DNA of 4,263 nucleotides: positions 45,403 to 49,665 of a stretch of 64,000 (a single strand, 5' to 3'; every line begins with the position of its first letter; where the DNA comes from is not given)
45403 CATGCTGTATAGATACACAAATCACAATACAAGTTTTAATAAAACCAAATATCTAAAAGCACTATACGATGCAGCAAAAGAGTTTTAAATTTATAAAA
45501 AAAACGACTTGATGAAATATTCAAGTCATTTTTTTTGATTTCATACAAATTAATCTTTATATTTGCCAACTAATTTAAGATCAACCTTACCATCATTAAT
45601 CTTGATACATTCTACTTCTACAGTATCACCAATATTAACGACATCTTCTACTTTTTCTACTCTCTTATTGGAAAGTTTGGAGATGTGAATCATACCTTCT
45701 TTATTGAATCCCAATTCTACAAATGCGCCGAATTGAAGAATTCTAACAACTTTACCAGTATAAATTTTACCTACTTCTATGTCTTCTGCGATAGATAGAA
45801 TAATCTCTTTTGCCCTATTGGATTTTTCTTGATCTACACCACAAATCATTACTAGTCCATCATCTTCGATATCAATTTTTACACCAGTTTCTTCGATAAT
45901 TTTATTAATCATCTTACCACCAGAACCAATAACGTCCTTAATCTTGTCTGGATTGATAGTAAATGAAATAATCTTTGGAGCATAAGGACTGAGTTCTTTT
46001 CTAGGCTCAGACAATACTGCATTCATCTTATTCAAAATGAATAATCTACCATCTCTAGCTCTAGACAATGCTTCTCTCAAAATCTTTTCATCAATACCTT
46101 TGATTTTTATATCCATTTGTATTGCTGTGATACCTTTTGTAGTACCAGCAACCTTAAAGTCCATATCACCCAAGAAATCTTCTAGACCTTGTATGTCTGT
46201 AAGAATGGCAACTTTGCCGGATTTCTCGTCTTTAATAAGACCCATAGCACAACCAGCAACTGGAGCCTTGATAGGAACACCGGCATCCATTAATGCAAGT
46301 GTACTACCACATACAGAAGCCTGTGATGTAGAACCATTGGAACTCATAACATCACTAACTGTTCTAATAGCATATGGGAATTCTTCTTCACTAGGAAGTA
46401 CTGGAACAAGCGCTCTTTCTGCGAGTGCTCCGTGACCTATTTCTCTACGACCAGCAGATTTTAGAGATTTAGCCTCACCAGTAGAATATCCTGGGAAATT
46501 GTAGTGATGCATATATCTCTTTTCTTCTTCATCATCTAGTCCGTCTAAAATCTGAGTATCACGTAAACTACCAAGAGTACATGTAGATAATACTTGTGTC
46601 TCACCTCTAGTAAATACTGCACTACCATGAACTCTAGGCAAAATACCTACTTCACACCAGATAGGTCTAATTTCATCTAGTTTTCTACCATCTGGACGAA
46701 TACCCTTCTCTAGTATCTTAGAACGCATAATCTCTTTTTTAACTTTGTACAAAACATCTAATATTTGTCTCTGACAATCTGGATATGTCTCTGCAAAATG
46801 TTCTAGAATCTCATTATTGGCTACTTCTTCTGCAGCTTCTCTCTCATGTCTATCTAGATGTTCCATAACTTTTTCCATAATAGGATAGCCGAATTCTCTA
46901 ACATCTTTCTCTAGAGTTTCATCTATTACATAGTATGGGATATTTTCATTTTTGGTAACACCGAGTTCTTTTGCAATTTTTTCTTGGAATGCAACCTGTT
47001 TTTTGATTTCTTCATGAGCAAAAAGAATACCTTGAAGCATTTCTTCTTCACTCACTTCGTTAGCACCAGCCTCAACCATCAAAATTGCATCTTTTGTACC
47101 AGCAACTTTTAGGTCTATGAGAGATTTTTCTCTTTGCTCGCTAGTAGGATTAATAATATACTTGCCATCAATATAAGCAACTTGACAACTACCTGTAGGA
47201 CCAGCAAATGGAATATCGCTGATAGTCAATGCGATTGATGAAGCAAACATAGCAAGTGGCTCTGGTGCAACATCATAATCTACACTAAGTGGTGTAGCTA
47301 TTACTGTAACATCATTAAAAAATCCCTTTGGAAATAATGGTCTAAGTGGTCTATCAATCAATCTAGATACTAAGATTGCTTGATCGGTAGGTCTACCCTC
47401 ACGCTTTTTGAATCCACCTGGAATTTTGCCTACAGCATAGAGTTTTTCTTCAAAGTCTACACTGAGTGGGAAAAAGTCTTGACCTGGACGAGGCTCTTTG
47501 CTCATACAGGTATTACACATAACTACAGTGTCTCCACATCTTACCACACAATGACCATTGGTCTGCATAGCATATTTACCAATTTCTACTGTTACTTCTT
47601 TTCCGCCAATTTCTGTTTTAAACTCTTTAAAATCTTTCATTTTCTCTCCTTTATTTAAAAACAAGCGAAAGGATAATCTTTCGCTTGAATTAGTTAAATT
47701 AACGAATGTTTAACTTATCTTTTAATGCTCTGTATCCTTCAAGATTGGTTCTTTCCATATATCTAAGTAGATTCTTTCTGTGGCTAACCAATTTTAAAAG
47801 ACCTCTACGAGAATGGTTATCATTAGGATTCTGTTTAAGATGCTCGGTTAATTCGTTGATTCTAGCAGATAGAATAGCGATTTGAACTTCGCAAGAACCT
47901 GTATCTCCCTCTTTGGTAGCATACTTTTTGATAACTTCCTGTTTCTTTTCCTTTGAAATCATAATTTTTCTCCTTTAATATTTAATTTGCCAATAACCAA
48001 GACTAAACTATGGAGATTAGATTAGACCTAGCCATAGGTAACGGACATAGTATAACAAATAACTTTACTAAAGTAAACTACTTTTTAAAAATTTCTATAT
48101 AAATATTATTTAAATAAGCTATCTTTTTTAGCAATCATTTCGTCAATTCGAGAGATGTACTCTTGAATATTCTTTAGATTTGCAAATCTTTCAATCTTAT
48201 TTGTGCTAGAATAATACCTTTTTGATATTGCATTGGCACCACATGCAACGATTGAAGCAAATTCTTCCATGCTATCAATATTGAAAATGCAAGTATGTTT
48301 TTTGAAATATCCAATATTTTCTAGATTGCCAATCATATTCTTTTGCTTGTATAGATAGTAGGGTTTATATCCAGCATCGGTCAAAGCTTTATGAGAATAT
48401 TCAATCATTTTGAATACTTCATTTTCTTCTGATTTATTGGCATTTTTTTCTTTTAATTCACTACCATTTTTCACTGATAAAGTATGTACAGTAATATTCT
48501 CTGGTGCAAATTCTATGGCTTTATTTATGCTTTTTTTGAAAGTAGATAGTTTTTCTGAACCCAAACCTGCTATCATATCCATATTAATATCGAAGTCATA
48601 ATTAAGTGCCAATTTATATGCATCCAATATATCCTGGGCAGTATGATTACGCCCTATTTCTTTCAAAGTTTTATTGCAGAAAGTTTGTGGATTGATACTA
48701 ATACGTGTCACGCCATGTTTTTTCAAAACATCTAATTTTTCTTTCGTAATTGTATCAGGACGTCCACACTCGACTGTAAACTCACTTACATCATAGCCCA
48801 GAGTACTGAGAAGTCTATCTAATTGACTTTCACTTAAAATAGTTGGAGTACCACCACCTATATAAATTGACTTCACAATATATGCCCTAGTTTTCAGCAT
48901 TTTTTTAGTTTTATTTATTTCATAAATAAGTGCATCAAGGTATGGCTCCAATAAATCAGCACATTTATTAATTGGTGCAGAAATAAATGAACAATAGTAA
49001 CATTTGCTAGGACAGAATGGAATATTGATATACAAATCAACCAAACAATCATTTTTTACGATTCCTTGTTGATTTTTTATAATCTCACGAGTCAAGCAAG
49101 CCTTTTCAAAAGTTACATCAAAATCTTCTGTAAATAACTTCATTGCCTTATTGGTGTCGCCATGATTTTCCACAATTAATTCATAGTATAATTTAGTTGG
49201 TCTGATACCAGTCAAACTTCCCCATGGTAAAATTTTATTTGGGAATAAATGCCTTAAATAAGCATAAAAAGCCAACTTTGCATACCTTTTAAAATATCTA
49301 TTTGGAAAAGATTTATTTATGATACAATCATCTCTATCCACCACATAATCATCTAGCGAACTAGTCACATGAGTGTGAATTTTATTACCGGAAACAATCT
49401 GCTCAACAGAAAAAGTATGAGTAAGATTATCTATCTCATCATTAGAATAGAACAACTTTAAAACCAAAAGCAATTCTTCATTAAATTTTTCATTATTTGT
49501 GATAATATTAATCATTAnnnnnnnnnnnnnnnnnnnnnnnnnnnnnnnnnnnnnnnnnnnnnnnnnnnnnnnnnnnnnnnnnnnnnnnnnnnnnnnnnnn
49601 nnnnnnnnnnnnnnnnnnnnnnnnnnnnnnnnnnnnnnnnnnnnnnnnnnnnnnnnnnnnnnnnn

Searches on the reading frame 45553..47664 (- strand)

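Call 12: search_protein_families(library=pfam, proteins=[window:45553-47664:-], max_evalue=0.001)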
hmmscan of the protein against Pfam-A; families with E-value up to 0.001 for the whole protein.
window:45553-47664:- (704 aa): 5 families
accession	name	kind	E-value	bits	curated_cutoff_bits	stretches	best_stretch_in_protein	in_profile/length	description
PF01138.27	RNase_PH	-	3.1e-56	189.8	25.5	2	22-152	3-130/130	3' exoribonuclease family, domain 1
PF03725.20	RNase_PH_C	-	3.7e-22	78.5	20.8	2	156-218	2-66/67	3' exoribonuclease family, domain 2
PF00575.29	S1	-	3.8e-16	59.7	22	1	629-692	2-65/74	S1 RNA binding domain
PF03726.19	PNPase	-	1.5e-12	48.3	24.6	1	251-328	2-81/81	Polyribonucleotide nucleotidyltransferase, RNA binding domain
PF00013.35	KH_1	-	2.1e-11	43.8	21.5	1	566-623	2-65/66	KH domain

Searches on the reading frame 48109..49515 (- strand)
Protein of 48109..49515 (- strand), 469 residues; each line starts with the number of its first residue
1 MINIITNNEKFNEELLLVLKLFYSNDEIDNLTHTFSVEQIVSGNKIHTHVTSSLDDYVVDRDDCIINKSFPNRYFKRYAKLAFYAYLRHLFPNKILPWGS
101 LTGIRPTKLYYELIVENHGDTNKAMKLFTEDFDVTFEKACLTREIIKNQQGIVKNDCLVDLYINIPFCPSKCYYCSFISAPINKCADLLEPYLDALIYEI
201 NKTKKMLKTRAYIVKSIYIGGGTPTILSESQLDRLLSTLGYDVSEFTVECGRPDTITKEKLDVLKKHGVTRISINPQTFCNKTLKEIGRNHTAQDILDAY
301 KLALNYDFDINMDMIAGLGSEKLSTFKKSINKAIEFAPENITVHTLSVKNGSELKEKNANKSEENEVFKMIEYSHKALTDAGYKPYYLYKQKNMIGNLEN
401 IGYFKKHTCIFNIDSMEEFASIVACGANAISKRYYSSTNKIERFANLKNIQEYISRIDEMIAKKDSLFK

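Call 12: search_protein_families(library=pfam, proteins=[window:48109-49515:-], max_evalue=0.001)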
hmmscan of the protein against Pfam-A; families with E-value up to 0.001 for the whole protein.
window:48109-49515:- (469 aa): 1 family
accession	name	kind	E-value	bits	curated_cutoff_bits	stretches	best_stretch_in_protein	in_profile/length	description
PF04055.27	Radical_SAM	-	2.8e-21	76.8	29.5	1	165-331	4-164/166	Radical SAM superfamily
